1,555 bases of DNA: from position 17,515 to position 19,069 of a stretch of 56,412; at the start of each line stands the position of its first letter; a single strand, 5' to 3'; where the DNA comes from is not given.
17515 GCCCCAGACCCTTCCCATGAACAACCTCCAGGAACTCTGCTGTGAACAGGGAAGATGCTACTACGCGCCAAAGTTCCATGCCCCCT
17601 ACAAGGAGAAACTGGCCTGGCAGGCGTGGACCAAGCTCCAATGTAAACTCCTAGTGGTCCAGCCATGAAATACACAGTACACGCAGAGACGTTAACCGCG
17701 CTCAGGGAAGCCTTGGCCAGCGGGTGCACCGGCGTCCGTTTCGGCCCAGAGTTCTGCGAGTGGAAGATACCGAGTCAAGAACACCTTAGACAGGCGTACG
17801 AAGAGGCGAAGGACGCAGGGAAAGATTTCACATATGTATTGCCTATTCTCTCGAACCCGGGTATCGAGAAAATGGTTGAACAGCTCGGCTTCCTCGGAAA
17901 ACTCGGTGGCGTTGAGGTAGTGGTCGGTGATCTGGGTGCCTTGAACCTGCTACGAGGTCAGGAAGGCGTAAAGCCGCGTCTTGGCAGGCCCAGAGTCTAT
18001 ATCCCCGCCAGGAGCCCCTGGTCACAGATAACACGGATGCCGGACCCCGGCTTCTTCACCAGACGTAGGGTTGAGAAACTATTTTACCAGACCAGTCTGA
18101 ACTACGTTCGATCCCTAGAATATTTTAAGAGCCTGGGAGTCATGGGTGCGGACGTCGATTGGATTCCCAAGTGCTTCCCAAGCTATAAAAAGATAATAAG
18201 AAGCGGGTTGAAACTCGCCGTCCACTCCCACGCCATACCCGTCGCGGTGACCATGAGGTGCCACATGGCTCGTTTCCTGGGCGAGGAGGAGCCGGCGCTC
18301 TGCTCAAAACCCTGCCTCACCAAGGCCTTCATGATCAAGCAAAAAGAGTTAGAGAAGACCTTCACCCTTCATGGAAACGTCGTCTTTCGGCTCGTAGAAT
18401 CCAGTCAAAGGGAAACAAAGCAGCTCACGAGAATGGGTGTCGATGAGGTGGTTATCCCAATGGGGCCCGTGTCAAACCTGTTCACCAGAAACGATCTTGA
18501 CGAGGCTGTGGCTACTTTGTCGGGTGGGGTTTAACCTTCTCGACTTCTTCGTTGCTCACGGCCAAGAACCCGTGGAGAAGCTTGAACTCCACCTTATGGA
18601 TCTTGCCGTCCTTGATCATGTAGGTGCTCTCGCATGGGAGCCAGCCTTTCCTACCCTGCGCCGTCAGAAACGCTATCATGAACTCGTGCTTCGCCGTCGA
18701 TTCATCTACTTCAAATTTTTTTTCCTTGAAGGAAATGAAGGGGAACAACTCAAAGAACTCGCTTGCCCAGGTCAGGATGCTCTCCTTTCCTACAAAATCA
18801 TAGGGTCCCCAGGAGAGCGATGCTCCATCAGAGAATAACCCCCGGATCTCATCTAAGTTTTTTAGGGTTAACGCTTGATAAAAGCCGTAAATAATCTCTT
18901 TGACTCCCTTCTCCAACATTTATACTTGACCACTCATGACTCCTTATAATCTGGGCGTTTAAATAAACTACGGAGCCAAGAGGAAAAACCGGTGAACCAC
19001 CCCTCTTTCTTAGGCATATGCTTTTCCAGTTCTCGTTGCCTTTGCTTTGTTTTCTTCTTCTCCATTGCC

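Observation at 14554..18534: Two divergently transcribed UbiU/UbiV-like peptidase-U32 pairs (candidate O2-independent Fe-S hydroxylases) in an archaeal catabolic island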

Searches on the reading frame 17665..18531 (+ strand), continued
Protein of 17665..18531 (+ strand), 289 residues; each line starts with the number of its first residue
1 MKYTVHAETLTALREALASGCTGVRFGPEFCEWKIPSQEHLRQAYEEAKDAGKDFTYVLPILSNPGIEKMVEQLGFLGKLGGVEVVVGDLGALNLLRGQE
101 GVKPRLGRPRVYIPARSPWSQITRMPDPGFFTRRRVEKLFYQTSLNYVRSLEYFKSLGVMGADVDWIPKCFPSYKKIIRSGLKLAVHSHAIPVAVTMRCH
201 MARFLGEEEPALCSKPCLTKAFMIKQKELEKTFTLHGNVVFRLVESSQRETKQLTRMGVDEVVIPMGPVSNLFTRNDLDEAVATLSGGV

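Call 80: find_encoding_contigs(protein=P0433, flank=8000, max_places=2)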
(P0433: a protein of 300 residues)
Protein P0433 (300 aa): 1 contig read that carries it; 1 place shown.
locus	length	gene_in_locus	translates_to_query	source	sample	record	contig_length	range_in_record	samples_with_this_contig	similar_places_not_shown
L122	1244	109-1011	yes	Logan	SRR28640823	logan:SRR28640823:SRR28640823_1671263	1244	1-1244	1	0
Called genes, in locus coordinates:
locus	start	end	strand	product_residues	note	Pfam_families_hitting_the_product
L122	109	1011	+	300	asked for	-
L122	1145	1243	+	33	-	?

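Call 81: search_protein_families(library=pfam, proteins=[P0459, P0472, P0477, P0534, P0535, P0429, P0433, P0445, P0454, P0500], max_evalue=0.01)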
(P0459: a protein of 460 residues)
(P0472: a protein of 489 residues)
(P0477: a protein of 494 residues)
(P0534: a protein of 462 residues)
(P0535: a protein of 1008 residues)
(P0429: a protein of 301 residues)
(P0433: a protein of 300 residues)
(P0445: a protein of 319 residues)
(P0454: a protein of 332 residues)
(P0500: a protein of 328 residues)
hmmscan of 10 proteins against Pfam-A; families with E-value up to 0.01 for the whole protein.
P0459 (460 aa): 7 families
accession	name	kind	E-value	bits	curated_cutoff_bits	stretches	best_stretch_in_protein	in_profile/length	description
PF13649.12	Methyltransf_25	-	2.5e-12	47.8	27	1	304-392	1-97/97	Methyltransferase domain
PF08241.18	Methyltransf_11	-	4.1e-12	47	21.2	1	305-395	1-94/95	Methyltransferase domain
PF13847.12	Methyltransf_31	-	2.9e-09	37.2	27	1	299-400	2-113/145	Methyltransferase domain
PF08242.18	Methyltransf_12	-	5.8e-09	37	30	1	305-394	1-98/98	Methyltransferase domain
PF13489.12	Methyltransf_23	-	2.2e-08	34.5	27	1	298-402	20-122/164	Methyltransferase domain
PF05724.17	TPMT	-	1.8e-05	24.9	26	1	285-393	23-150/218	Thiopurine S-methyltransferase (TPMT)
PF03848.20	TehB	-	0.0037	17.1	20.4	1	301-341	31-71/193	Tellurite resistance protein TehB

P0472 (489 aa): 15 families
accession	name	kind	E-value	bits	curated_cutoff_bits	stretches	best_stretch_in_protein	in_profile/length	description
PF08241.18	Methyltransf_11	-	1e-20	74.6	21.2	1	55-147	1-94/95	Methyltransferase domain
PF13649.12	Methyltransf_25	-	1.3e-19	71.1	27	1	54-144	1-97/97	Methyltransferase domain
PF13847.12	Methyltransf_31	-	6.9e-15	55.4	27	1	51-152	4-113/145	Methyltransferase domain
PF08242.18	Methyltransf_12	-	1.3e-12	48.7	30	1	55-146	1-98/98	Methyltransferase domain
PF13489.12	Methyltransf_23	-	9.9e-11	42.1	27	1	34-151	7-119/164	Methyltransferase domain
PF05724.17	TPMT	-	1.2e-10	41.9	26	1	12-184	4-190/218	Thiopurine S-methyltransferase (TPMT)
PF03848.20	TehB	-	2.5e-07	30.8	20.4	1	51-92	31-72/193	Tellurite resistance protein TehB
PF01209.24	Ubie_methyltran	-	2.8e-07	30.6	20.1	1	37-152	36-155/233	ubiE/COQ5 methyltransferase family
PF05148.21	Methyltransf_8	-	2.2e-06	28.1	27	1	31-148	55-156/219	Hypothetical methyltransferase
PF02353.26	CMAS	-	6.7e-06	26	27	1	52-155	64-171/273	Mycolic acid cyclopropane synthetase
PF05175.20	MTS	-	6.4e-05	23.1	23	1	39-100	23-88/170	Methyltransferase small domain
PF01555.25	N6_N4_Mtase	-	0.0015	19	26.7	0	130-200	33-93/221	DNA methylase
PF07021.18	MetW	-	0.0015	18.6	21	1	53-116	16-80/193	Methionine biosynthesis protein MetW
PF03291.22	mRNA_G-N7_MeTrfase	-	0.0023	17.5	26.6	1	45-93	56-105/315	mRNA (guanine-N(7))-methyltransferase domain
PF09445.16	Methyltransf_15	-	0.0067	16.5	22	0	53-94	3-44/165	RNA cap guanine-N2 methyltransferase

P0477 (494 aa): 0 families

P0534 (462 aa): 7 families
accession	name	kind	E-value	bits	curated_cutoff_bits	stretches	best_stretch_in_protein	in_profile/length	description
PF08241.18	Methyltransf_11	-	1e-13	52.2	21.2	1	303-395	1-95/95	Methyltransferase domain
PF13649.12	Methyltransf_25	-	2e-12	48.1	27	1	302-391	1-97/97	Methyltransferase domain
PF13489.12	Methyltransf_23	-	1.3e-11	45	27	1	295-405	19-127/164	Methyltransferase domain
PF08242.18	Methyltransf_12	-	6e-08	33.8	30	1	303-392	1-97/98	Methyltransferase domain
PF13847.12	Methyltransf_31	-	2e-07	31.2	27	1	297-399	2-113/145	Methyltransferase domain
PF07021.18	MetW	-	0.00084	19.5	21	1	288-339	3-55/193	Methionine biosynthesis protein MetW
PF03848.20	TehB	-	0.0035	17.2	20.4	1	298-337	30-69/193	Tellurite resistance protein TehB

P0535 (1008 aa): 3 families
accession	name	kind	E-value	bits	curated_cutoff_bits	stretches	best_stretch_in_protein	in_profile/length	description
PF00534.26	Glycos_transf_1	-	6.8e-18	65.2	26.4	1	536-695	8-156/172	Glycosyl transferases group 1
PF13692.12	Glyco_trans_1_4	-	1.6e-13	51.6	27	1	545-693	3-135/142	Glycosyl transferases group 1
PF00535.33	Glycos_transf_2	-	3.1e-09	37.4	23.3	1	142-276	2-132/168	Glycosyl transferase family 2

P0429 (301 aa): 0 families

P0433 (300 aa): 0 families

P0445 (319 aa): 0 families

P0454 (332 aa): 0 families

P0500 (328 aa): 0 families

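Call 82: list_cluster_members(proteins=[P0429, P0430, P0435, P0439, P0445, P0454, P0459, P0472, P0477, P0535])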
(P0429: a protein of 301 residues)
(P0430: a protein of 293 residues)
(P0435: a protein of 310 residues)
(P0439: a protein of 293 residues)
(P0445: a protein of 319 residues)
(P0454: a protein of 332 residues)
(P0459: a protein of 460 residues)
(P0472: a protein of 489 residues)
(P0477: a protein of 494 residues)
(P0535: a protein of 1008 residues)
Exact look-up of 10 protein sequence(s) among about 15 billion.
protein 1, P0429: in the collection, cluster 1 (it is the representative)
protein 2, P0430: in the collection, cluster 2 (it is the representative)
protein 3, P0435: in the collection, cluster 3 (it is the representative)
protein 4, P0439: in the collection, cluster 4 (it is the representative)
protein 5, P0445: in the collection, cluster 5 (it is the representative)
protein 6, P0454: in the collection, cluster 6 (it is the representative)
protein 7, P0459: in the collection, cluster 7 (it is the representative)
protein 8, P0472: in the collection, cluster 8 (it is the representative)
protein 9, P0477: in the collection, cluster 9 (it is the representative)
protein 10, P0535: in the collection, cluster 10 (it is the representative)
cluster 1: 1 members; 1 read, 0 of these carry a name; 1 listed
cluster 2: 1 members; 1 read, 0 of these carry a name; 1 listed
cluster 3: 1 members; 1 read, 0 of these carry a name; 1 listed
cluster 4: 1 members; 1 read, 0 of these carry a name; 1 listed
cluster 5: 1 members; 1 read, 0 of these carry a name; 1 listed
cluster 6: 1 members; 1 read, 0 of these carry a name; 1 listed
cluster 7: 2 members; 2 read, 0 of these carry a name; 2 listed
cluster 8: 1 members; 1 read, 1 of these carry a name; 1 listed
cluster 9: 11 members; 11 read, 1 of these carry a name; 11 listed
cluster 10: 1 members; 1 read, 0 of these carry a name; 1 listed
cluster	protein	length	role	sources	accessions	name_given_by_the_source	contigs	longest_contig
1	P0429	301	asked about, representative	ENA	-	-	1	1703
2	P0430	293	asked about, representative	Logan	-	-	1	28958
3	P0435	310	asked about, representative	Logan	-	-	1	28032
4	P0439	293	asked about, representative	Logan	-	-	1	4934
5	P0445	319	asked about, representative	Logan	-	-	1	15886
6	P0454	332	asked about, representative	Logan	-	-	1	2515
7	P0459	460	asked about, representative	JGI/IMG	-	-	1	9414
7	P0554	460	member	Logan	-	-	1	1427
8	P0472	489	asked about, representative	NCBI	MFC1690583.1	class I SAM-dependent methyltransferase [Nanoarchaeota archaeon]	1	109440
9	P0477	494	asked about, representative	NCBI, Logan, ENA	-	-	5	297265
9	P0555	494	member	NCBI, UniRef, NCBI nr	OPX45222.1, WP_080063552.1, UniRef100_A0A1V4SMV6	hypothetical protein CLHUN_11090 [Ruminiclostridium hungatei] | Uncharacterized protein n=1 Tax=Ruminiclostridium hungatei TaxID=48256 ... | hypothetical protein [Ruminiclostridium hungatei]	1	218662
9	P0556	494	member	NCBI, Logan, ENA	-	-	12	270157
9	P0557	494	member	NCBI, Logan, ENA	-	-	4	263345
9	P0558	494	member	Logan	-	-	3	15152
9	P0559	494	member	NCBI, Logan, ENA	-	-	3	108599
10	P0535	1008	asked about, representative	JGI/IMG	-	-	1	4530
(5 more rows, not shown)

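Call 83: find_encoding_contigs(protein=P0430, flank=6000, max_places=1)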
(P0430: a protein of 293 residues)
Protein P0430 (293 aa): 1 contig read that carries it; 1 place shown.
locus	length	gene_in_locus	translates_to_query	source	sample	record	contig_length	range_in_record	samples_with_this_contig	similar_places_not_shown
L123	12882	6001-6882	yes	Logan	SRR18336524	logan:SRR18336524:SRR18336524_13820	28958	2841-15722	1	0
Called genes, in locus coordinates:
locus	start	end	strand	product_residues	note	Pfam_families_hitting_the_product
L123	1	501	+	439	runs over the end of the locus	PF14501:HATPase_c_5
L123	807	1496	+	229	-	PF04647:AgrB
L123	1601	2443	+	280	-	PF01791:DeoC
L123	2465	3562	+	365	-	PF01959:DHQS, PF26558:DHQS_2nd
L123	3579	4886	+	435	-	PF00501:AMP-binding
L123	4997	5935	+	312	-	PF01136:Peptidase_U32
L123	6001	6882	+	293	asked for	-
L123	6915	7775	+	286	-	PF00899:ThiF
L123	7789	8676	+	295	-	PF00899:ThiF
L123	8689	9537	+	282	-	PF00795:CN_hydrolase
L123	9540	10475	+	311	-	PF01136:Peptidase_U32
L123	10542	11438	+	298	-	PF01136:Peptidase_U32 (faint)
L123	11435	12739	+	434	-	PF00501:AMP-binding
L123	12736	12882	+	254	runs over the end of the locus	PF04909:Amidohydro_2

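Call 84: find_encoding_contigs(protein=P0435, flank=6000, max_places=1)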
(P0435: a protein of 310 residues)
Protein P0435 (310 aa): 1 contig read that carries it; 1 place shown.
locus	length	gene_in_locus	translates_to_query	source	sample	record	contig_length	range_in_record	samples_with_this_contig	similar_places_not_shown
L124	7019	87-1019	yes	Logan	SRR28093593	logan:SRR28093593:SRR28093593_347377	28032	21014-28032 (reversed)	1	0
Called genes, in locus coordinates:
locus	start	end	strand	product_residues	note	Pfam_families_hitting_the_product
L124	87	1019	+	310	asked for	-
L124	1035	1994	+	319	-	PF01136:Peptidase_U32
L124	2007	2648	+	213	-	PF21033:RMD1-3 (faint), PF13431:TPR_17 (faint), PF13414:TPR_11, PF13432:TPR_16 (weak), PF14559:TPR_19 (weak), PF00515:TPR_1 (weak), PF07719:TPR_2 (weak), PF13181:TPR_8 (weak)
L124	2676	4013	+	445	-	PF00501:AMP-binding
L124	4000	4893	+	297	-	-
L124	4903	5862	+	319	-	PF01136:Peptidase_U32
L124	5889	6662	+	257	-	PF04909:Amidohydro_2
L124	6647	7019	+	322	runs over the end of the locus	PF01136:Peptidase_U32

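Call 85: find_encoding_contigs(protein=P0477, flank=6000, max_places=1)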
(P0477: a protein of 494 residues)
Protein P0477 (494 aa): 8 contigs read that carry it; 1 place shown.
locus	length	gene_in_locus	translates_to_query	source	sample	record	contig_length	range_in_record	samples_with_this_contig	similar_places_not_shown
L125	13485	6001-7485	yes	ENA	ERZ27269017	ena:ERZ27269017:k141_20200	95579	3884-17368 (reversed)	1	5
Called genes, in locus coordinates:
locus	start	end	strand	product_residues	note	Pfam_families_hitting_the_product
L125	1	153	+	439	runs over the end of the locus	-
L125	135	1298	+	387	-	-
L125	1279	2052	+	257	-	PF04909:Amidohydro_2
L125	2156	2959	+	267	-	-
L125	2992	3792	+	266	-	PF00561:Abhydrolase_1, PF12697:Abhydrolase_6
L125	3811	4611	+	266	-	PF00561:Abhydrolase_1 (faint), PF12697:Abhydrolase_6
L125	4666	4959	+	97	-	-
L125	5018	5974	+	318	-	PF01136:Peptidase_U32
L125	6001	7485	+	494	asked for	-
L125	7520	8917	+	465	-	PF00501:AMP-binding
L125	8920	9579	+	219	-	PF00800:PDT (faint)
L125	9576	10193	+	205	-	-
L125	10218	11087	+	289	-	-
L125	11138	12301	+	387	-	PF02771:Acyl-CoA_dh_N, PF02770:Acyl-CoA_dh_M, PF00441:Acyl-CoA_dh_1, PF08028:Acyl-CoA_dh_2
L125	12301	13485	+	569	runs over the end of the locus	PF02776:TPP_enzyme_N, PF01855:POR_N (weak), PF00205:TPP_enzyme_M, PF02775:TPP_enzyme_C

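Call 95: find_encoding_contigs(protein=P0472, flank=6000, max_places=1)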
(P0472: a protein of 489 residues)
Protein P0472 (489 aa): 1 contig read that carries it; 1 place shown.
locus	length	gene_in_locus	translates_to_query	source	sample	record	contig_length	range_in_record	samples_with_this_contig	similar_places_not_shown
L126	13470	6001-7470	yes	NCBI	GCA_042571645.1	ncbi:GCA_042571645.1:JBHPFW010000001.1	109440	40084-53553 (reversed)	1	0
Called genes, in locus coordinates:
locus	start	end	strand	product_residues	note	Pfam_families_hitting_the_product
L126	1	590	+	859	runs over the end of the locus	-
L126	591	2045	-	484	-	PF00587:tRNA-synt_2b, PF03129:HGTP_anticodon, PF09180:ProRS-C_1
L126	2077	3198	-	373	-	PF00696:AA_kinase, PF01472:PUA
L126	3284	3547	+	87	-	-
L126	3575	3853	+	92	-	-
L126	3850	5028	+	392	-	PF22303:OspG_kinase (weak)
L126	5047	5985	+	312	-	PF01136:Peptidase_U32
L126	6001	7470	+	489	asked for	PF05148:Methyltransf_8 (weak), PF05724:TPMT, PF01209:Ubie_methyltran (weak), PF13489:Methyltransf_23, PF08241:Methyltransf_11, PF08242:Methyltransf_12, PF13649:Methyltransf_25, PF13847:Methyltransf_31, +2 more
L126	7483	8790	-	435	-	PF00171:Aldedh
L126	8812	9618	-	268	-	PF01488:Shikimate_DH (faint), PF03446:NAD_binding_2 (weak), PF03807:F420_oxidored, PF14748:P5CR_dimer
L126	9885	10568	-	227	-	PF01209:Ubie_methyltran (weak), PF01795:Methyltransf_5 (weak), PF13489:Methyltransf_23, PF08241:Methyltransf_11, PF08242:Methyltransf_12, PF13649:Methyltransf_25, PF13847:Methyltransf_31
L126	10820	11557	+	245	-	PF21003:NucS_N, PF01939:NucS_C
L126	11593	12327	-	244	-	-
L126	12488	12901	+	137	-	PF01894:YjbQ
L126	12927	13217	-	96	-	PF01918:Alba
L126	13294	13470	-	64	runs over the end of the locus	PF00833:Ribosomal_S17e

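Call 96: find_encoding_contigs(protein=P0445, flank=6000, max_places=1)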
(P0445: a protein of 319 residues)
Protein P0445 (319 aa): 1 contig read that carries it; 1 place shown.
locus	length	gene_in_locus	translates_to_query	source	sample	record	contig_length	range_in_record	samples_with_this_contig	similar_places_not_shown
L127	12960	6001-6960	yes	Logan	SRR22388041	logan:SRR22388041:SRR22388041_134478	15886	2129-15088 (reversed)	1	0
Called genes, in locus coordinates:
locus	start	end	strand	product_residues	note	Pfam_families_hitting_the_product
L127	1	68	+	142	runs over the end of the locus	PF27806:HxsD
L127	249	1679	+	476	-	PF13353:Fer4_12, PF04055:Radical_SAM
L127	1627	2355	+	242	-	-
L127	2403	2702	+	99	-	-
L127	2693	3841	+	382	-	PF04055:Radical_SAM, PF13353:Fer4_12 (weak)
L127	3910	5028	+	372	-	PF04055:Radical_SAM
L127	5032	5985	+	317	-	PF01136:Peptidase_U32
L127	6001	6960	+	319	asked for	-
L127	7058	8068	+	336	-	PF04055:Radical_SAM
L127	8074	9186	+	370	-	PF00348:polyprenyl_synt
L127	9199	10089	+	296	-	-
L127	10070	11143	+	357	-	PF04055:Radical_SAM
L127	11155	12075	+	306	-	-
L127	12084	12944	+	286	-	PF04055:Radical_SAM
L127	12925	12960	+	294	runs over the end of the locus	PF04055:Radical_SAM, PF13353:Fer4_12 (weak)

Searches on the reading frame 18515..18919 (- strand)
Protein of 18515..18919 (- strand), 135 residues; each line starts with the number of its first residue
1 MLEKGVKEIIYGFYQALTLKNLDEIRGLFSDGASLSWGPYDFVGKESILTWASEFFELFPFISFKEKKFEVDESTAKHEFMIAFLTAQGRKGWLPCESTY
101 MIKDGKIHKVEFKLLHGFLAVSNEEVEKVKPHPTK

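Call 6: search_protein_families(library=pfam, proteins=[window:18515-18919:-], max_evalue=0.001)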
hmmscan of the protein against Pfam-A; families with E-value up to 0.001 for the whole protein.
window:18515-18919:- (135 aa): 1 family
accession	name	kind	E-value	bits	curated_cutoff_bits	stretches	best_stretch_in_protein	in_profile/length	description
PF12680.13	SnoaL_2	-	4.3e-07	30.9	27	1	12-107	3-99/102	SnoaL-like domain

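Call 46: search_protein_families(library=ncbifam, proteins=[window:18515-18919:-], max_evalue=0.1)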
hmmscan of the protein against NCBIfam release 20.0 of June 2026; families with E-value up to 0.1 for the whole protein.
window:18515-18919:- (135 aa): 0 families

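Call 71: search_solved_structures(query=window:18515-18919:-, max_evalue=1)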
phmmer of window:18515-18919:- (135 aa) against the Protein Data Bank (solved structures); distinct sequences matched with E-value up to 1: 0.
